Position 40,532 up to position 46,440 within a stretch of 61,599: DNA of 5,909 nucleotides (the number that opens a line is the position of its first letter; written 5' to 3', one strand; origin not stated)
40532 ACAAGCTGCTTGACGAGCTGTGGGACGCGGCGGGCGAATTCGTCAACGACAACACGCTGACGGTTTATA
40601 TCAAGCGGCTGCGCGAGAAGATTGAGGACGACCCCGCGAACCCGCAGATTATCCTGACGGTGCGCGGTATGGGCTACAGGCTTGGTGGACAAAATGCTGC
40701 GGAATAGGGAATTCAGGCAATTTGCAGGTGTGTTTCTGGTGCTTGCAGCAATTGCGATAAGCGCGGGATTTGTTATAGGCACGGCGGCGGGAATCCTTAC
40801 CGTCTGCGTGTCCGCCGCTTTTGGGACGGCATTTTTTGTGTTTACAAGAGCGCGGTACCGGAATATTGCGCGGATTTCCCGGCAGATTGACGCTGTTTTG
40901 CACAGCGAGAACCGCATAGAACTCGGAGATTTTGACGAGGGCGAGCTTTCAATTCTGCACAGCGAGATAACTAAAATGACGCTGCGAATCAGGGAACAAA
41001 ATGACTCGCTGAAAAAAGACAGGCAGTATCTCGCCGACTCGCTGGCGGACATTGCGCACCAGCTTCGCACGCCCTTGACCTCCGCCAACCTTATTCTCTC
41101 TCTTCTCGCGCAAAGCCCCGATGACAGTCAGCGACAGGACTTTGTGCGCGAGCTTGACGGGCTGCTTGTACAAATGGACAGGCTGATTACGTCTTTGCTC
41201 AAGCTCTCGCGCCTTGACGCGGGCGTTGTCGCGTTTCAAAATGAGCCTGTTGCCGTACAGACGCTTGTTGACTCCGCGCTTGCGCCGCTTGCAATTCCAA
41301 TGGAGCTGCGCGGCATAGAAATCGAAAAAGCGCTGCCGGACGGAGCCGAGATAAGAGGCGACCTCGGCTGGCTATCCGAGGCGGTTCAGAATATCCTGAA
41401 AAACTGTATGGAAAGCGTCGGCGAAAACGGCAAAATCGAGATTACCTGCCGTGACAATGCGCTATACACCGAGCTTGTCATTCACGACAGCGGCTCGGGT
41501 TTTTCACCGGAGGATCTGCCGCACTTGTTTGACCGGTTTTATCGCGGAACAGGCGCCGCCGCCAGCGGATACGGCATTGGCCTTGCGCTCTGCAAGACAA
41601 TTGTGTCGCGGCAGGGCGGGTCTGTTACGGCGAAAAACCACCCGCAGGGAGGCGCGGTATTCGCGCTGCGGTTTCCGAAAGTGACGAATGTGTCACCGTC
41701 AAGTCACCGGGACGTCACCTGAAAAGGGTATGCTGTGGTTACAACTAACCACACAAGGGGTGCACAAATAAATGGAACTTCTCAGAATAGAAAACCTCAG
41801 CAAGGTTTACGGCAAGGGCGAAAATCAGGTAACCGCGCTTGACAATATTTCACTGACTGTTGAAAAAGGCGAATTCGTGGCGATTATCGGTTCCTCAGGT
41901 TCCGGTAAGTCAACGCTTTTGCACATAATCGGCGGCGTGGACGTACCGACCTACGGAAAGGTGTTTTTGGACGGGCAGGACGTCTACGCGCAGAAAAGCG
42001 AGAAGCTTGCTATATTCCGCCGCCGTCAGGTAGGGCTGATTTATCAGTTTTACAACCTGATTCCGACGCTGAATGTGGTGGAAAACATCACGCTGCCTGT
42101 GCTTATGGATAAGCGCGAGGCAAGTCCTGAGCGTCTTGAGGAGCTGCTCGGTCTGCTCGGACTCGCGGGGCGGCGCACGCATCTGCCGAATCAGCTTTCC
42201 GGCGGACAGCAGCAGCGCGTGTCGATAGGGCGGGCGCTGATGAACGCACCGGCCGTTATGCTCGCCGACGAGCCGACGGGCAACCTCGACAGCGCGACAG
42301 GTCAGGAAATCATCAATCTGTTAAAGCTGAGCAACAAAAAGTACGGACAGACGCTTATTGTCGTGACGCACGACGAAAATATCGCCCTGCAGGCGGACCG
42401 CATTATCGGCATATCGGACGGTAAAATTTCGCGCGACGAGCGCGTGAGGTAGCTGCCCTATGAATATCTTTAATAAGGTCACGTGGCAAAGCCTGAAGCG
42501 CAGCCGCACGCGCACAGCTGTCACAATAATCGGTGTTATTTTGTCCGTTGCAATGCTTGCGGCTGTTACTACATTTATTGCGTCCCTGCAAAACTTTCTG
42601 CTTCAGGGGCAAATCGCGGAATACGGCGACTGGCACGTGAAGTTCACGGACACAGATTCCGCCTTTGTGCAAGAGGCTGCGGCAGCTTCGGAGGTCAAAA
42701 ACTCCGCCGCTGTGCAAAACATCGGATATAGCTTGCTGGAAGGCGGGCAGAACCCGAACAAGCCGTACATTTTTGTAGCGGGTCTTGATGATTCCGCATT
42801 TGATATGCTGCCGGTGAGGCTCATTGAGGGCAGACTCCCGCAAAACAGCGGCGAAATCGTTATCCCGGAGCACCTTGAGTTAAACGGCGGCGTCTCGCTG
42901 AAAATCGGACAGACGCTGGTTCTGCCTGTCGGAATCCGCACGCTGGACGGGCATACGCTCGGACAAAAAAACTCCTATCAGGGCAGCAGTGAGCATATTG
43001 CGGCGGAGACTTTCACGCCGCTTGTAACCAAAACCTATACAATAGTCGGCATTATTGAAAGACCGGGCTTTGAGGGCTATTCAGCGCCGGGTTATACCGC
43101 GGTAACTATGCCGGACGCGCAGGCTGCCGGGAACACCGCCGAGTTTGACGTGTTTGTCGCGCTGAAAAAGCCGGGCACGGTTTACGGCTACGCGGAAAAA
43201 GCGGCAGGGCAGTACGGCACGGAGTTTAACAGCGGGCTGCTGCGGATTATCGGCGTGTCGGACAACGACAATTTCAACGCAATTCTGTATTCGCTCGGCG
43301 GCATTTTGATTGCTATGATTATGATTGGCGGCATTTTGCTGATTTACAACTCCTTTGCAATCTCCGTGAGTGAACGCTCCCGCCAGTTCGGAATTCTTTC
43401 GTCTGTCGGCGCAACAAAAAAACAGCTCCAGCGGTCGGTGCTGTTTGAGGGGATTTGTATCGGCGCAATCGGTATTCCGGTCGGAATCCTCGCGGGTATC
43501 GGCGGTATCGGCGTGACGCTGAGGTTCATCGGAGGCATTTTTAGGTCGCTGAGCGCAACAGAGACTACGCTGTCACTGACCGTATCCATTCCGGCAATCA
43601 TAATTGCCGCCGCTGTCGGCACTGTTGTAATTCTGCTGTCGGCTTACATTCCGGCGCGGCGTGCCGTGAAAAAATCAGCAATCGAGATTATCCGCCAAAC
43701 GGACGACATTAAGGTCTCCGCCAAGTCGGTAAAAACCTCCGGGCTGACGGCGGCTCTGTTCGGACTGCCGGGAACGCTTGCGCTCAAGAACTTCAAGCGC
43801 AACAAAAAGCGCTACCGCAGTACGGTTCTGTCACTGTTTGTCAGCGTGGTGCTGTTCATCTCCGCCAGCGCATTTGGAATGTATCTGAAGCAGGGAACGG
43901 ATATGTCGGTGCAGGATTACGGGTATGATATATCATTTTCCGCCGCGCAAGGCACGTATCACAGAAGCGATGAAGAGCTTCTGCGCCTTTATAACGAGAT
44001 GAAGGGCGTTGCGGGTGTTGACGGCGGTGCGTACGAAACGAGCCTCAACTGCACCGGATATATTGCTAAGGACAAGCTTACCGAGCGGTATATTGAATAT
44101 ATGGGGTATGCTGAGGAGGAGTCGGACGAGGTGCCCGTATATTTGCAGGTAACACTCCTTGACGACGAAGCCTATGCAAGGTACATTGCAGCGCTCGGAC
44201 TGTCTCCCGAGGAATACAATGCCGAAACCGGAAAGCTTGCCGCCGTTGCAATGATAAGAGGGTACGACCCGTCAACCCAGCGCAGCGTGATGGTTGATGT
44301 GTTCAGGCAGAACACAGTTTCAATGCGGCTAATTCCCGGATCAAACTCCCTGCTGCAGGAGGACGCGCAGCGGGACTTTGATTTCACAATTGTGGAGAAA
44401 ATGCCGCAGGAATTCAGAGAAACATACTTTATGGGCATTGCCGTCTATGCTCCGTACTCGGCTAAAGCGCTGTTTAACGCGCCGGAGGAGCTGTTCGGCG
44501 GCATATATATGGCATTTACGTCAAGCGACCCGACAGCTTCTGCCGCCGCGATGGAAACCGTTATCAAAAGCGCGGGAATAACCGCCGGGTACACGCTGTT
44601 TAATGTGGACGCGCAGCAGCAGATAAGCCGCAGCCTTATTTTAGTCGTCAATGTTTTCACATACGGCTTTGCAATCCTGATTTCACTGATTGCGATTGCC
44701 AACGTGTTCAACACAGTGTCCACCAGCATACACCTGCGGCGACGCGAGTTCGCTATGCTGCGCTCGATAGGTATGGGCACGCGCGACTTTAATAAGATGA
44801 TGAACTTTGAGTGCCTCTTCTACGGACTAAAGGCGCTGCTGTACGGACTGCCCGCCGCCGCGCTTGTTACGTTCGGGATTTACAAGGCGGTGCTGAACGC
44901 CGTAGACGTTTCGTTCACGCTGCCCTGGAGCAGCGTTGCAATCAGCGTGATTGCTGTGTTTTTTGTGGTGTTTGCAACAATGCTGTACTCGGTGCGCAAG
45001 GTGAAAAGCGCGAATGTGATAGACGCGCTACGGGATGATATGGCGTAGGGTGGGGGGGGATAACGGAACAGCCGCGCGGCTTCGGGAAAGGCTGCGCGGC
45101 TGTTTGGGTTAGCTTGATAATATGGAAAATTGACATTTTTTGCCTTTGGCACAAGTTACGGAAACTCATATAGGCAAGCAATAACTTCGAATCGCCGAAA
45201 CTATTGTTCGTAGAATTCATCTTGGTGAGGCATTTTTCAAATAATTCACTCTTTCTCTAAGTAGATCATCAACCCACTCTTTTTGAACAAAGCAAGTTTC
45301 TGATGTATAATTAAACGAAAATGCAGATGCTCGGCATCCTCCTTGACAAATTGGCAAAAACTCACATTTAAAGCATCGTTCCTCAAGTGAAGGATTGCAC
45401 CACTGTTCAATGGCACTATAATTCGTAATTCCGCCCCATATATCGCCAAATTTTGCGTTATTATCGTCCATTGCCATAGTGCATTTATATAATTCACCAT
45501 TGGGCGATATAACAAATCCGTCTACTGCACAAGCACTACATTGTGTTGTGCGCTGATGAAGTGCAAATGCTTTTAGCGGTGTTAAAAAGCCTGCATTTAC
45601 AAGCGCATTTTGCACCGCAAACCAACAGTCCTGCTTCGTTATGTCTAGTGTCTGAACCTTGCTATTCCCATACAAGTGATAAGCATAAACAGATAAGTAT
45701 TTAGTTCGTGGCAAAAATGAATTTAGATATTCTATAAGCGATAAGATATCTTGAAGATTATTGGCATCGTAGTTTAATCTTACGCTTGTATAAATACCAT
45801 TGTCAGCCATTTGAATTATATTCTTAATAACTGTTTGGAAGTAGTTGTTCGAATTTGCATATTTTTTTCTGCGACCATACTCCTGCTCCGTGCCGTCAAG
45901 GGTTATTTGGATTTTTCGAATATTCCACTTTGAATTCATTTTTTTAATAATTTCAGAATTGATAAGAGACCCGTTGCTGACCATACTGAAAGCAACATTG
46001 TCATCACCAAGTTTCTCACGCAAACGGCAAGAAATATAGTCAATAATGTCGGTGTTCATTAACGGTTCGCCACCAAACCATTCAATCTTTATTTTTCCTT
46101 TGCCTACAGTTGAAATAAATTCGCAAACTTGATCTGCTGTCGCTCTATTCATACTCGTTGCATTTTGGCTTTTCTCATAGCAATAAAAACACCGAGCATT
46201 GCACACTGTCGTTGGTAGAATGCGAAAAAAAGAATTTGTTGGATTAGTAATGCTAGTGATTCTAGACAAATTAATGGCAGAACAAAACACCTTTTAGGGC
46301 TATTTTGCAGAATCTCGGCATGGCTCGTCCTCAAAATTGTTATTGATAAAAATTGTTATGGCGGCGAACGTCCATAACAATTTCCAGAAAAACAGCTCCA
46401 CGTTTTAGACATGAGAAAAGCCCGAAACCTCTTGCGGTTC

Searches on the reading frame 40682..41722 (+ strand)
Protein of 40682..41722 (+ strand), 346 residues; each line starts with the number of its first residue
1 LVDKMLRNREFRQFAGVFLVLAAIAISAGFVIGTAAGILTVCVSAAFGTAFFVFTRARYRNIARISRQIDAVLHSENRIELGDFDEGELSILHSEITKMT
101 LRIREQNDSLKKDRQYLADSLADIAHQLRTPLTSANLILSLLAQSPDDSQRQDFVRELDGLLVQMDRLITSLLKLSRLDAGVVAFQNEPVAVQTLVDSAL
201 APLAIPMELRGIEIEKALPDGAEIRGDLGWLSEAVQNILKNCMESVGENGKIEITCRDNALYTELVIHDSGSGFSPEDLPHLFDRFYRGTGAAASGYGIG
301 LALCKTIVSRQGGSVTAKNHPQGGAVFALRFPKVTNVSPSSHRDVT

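Call 11: search_protein_families(library=pfam, proteins=[window:40682-41722:+])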
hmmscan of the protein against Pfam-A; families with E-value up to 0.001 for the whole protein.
window:40682-41722:+ (346 aa): 2 families
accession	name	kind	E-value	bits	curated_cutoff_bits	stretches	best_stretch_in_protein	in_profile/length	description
PF02518.31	HATPase_c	-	1.7e-21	77.2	26.4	1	227-333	2-109/111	Histidine kinase-, DNA gyrase B-, and HSP90-like ATPase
PF00512.31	HisKA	-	1.5e-11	44.6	26.9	1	120-181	5-66/66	His Kinase A (phospho-acceptor) domain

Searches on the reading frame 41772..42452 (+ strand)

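Call 48: search_protein_families(library=pfam, proteins=[window:41772-42452:+], max_evalue=0.00001)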
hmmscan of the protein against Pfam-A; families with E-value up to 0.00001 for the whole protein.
window:41772-42452:+ (226 aa): 2 families
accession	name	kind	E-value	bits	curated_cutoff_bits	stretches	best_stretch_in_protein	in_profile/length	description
PF00005.33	ABC_tran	-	1.1e-34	120.4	25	1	23-169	1-136/137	ABC transporter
PF02463.25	SMC_N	-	3.1e-08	33.7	40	0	110-216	111-213/220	RecF/RecN/SMC N terminal domain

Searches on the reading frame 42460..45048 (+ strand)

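Call 48: search_protein_families(library=pfam, proteins=[window:42460-45048:+], max_evalue=0.00001)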
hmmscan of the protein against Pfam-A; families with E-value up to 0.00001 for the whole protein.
window:42460-45048:+ (862 aa): 2 families
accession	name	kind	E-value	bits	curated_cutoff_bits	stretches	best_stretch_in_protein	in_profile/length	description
PF02687.27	FtsX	-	5.6e-36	123.7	25.5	2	737-852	3-119/120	FtsX-like permease C-terminal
PF12704.14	MacB_PCD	-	2.1e-10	41.7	27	1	19-238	1-194/207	MacB-like periplasmic core domain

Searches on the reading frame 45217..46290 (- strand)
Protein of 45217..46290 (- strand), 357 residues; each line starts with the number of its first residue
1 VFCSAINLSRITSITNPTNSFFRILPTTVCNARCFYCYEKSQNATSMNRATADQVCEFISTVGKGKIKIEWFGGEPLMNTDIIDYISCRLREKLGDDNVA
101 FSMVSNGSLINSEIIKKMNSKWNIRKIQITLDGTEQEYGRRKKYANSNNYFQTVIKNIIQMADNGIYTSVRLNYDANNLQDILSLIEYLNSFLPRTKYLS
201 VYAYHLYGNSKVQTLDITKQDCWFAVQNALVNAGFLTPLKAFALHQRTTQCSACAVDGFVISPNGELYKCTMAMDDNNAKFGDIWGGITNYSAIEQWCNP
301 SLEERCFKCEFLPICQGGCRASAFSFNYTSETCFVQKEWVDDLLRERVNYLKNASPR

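Call 48: search_protein_families(library=pfam, proteins=[window:45217-46290:-], max_evalue=0.00001)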
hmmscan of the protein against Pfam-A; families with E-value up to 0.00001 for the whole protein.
window:45217-46290:- (357 aa): 2 families
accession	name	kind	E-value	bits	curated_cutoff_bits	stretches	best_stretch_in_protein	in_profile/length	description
PF04055.27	Radical_SAM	-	5.2e-15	56.5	29.5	1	25-188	2-165/166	Radical SAM superfamily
PF13353.11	Fer4_12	-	1e-06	29.5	22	1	29-149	14-133/137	4Fe-4S single cluster domain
